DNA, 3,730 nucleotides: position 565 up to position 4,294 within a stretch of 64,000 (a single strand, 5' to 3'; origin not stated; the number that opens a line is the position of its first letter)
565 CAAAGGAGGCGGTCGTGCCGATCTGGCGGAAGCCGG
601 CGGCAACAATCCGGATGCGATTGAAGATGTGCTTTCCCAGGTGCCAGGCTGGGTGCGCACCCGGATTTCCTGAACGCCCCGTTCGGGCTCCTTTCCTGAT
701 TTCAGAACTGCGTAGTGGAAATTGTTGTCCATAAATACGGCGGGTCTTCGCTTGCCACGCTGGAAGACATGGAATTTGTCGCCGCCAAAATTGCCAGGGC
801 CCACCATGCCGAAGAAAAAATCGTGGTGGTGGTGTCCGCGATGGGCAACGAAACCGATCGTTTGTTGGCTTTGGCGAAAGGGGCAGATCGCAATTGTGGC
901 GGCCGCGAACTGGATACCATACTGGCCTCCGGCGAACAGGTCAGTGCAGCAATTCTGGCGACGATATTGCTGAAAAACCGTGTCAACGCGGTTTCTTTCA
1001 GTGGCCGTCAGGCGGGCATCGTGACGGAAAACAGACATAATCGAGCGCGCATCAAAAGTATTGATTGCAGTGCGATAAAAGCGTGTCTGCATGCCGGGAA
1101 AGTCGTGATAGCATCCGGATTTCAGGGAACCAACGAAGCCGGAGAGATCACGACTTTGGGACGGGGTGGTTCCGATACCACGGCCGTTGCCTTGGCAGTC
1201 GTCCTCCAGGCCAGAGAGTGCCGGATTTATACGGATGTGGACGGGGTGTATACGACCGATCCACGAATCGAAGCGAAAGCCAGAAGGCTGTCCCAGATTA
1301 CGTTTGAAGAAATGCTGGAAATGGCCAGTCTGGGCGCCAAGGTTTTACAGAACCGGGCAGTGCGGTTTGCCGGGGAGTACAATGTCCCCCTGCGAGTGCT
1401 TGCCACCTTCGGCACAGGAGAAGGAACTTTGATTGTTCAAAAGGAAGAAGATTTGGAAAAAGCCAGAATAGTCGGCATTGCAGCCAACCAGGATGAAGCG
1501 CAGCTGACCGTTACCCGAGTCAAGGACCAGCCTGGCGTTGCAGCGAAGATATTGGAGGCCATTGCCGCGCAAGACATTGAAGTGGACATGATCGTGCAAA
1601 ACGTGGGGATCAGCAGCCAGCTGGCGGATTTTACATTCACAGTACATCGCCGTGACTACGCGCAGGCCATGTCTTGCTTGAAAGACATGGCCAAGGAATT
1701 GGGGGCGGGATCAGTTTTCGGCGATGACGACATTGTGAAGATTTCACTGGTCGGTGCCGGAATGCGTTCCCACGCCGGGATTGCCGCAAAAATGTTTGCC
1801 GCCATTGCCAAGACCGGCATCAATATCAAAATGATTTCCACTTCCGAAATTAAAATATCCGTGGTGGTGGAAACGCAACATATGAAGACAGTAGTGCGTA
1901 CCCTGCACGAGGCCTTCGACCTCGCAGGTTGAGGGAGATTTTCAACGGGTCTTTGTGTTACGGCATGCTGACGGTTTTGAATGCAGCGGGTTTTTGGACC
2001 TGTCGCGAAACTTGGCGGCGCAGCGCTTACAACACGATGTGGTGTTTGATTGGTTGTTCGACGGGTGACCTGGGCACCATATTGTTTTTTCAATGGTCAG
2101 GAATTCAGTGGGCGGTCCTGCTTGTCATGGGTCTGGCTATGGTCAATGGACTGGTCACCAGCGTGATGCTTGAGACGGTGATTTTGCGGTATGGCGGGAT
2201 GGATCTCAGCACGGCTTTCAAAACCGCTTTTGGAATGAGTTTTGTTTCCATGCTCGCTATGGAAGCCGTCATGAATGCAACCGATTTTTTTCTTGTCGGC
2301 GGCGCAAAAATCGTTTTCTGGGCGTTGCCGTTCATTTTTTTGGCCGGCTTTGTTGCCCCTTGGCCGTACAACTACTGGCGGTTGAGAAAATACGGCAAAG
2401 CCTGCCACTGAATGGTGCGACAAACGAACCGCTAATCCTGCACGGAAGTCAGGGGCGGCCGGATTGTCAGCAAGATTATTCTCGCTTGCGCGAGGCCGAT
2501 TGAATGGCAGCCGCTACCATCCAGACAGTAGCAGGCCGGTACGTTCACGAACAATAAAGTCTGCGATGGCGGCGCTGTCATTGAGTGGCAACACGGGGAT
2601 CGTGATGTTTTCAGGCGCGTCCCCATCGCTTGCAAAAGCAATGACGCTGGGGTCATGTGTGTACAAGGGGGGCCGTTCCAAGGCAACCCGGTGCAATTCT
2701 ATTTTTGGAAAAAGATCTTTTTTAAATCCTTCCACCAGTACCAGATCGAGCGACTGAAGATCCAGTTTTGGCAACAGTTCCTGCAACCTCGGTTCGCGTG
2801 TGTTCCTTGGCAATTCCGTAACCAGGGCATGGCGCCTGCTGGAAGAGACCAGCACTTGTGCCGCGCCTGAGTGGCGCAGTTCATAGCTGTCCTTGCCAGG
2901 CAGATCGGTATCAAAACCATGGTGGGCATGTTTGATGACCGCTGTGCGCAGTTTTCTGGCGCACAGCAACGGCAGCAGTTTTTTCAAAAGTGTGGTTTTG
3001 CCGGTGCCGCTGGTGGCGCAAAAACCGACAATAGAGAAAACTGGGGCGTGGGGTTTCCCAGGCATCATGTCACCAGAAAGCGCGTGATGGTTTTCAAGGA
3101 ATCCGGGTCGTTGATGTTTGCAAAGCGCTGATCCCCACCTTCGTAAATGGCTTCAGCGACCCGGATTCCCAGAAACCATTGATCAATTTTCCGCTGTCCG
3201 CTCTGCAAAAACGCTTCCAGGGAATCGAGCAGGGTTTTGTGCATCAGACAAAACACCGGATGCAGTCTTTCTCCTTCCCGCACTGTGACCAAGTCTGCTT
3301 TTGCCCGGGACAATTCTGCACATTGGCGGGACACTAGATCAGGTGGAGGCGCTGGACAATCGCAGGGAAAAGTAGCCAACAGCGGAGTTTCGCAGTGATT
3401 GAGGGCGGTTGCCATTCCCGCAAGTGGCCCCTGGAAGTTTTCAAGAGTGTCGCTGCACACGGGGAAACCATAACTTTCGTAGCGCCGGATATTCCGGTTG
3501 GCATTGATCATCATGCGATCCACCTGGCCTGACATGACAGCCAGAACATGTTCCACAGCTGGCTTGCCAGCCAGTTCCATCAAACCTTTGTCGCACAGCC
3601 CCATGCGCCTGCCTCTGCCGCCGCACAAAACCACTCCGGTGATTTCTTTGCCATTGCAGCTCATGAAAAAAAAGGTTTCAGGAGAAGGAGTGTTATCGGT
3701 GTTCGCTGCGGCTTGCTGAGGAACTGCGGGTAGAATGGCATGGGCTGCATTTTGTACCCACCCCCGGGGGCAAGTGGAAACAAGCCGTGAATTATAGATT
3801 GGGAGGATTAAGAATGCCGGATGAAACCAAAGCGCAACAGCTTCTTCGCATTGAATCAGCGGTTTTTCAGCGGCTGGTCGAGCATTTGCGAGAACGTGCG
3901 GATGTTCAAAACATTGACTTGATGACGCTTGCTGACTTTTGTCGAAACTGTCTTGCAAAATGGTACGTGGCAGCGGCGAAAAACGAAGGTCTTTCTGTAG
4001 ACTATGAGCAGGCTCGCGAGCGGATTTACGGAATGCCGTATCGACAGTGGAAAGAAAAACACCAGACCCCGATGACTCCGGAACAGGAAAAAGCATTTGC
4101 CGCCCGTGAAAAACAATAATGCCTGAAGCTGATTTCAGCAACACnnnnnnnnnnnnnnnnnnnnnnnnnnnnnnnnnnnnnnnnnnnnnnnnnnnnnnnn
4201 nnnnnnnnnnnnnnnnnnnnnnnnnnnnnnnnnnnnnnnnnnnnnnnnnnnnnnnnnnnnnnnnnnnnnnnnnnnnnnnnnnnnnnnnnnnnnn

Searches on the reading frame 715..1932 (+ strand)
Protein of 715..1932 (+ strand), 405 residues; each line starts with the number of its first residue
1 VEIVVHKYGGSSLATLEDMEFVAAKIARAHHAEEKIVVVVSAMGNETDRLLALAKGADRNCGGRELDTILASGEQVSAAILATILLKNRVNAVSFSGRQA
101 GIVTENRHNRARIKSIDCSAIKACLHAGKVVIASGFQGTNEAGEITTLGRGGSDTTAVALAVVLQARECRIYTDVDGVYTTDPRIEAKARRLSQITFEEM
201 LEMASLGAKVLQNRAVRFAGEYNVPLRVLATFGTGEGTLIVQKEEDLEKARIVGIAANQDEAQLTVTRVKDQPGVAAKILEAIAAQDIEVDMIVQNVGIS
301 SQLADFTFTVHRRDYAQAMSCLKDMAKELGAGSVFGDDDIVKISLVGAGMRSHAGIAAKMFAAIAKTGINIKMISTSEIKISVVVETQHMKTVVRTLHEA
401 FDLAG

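Call 52: search_protein_families(library=pfam, proteins=[window:715-1932:+])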
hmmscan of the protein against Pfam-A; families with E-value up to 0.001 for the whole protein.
window:715-1932:+ (405 aa): 4 families
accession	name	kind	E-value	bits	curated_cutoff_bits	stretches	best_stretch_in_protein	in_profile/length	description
PF00696.33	AA_kinase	-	2.4e-50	171.9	24.9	1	3-229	2-233/234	Amino acid kinase family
PF22468.2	ACT_9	-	6.2e-33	112.8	27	2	343-401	1-61/61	ACT domain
PF13840.12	ACT_7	-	7.8e-20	70.9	27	1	337-399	3-65/65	ACT domain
PF01842.31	ACT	-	2.9e-15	56.2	27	2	267-324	5-63/66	ACT domain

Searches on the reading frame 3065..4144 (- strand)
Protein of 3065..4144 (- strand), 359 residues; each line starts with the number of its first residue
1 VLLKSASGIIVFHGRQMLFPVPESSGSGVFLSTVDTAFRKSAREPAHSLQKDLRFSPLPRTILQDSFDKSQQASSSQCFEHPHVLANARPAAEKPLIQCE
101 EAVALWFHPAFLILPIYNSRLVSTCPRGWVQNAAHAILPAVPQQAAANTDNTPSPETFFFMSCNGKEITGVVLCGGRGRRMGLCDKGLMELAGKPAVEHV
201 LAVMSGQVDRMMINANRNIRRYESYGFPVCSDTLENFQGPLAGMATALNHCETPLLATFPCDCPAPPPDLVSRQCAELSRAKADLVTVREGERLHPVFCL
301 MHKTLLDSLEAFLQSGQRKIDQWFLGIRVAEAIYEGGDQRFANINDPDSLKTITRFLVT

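Call 52: search_protein_families(library=pfam, proteins=[window:3065-4144:-])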
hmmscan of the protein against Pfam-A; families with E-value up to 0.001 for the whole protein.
window:3065-4144:- (359 aa): 1 family
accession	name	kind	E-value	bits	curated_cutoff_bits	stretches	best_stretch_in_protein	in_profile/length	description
PF12804.13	NTP_transf_3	-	2.3e-34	119.4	27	1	170-320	1-153/160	MobA-like NTP transferase domain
